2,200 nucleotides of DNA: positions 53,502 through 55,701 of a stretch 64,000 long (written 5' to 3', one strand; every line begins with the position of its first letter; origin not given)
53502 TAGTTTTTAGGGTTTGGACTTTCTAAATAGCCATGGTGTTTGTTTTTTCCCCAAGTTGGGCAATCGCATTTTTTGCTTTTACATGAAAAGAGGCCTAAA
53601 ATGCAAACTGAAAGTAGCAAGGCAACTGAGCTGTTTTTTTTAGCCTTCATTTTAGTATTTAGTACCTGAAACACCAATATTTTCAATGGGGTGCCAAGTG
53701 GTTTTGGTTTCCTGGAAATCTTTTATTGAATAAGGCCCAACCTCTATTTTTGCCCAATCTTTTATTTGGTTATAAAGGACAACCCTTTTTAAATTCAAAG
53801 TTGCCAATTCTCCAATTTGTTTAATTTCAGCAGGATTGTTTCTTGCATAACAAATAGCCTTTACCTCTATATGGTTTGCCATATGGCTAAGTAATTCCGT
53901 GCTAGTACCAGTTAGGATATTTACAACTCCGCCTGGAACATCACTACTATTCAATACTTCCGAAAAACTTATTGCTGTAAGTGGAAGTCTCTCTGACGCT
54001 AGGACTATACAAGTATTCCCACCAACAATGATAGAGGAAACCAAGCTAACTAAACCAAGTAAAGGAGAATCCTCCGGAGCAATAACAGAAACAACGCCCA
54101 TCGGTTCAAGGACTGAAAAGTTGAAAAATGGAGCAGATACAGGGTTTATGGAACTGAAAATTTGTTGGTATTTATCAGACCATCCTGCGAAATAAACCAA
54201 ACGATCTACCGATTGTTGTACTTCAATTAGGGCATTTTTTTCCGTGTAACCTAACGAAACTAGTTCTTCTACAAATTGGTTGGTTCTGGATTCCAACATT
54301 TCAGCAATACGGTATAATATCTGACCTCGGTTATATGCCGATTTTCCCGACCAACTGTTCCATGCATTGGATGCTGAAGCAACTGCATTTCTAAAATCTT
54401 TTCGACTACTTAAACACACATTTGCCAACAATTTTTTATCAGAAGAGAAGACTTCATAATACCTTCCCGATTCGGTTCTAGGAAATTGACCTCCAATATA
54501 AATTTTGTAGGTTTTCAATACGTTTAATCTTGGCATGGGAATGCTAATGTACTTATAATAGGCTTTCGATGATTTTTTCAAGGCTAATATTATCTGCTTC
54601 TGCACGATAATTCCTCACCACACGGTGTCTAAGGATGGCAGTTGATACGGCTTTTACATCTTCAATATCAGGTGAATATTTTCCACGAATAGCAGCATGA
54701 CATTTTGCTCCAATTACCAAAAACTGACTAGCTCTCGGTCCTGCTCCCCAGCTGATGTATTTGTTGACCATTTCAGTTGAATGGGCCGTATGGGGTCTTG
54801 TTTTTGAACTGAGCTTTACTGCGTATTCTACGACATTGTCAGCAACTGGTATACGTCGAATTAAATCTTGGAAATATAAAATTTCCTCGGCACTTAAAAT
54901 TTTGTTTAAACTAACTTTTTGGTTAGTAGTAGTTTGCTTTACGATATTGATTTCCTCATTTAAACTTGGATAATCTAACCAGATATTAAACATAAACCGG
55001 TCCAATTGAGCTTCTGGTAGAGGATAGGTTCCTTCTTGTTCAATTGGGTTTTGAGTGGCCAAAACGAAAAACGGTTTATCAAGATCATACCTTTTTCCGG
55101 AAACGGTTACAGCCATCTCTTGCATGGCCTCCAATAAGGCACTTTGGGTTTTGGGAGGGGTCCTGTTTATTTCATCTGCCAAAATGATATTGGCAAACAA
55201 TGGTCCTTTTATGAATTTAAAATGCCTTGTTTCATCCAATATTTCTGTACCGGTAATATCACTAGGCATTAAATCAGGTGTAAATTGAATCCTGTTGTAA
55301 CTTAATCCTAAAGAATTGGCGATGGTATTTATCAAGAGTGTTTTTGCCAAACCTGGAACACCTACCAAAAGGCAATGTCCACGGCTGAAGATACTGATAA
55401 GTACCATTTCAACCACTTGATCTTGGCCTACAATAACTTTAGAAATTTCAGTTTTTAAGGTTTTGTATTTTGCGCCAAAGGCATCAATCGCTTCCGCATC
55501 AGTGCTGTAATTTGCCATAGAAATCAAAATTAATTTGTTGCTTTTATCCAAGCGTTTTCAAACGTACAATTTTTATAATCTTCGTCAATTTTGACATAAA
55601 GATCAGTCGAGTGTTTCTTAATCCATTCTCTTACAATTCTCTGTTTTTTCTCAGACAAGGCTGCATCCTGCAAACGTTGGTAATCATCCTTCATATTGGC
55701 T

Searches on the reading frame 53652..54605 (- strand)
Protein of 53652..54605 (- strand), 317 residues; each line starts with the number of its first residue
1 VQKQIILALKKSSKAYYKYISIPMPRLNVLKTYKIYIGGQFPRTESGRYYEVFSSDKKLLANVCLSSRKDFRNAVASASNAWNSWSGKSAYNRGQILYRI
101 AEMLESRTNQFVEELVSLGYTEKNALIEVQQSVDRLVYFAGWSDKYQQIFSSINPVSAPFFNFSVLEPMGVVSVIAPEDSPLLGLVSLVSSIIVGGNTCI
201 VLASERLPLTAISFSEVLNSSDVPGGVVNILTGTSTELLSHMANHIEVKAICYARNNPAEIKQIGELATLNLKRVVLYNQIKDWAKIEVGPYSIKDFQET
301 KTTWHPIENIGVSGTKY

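Call 73: search_protein_families(library=pfam, proteins=[window:53652-54605:-], max_evalue=0.00001)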
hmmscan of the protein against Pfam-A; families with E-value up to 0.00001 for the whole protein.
window:53652-54605:- (317 aa): 1 family
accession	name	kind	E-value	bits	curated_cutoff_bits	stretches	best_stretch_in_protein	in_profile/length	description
PF00171.27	Aldedh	-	3.4e-35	121.9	23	1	54-277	14-234/461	Aldehyde dehydrogenase family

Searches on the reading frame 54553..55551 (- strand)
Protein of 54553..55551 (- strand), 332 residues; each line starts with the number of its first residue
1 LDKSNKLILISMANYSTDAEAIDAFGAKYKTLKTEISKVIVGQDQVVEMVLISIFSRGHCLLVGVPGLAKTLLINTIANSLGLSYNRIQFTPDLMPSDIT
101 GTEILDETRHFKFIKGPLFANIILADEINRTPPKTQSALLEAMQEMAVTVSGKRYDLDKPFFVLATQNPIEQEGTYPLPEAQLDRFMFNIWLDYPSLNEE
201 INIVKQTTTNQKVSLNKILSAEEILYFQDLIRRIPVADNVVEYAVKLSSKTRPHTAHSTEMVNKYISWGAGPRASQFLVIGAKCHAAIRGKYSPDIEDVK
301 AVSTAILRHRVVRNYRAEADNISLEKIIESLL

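Call 73: search_protein_families(library=pfam, proteins=[window:54553-55551:-], max_evalue=0.00001)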
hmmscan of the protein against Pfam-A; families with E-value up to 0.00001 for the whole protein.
window:54553-55551:- (332 aa): 5 families
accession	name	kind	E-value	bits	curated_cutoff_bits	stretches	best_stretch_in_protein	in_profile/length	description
PF07726.17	AAA_3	-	4.2e-63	211.5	27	1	59-188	1-131/131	ATPase family associated with various cellular activities (AAA)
PF07728.20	AAA_5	-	1.6e-12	48.1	22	1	59-186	1-139/139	AAA domain (dynein-related subfamily)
PF17863.7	AAA_lid_2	-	1.1e-11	44.8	22.7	1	261-329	4-72/74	AAA lid domain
PF20030.5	bpMoxR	-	5.1e-10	39.2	27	1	30-196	4-170/205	MoxR domain in the MoxR-vWA-beta-propeller ternary systems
PF00004.35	AAA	-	1.5e-06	29.2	21.2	1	60-188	1-125/131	ATPase family associated with various cellular activities (AAA)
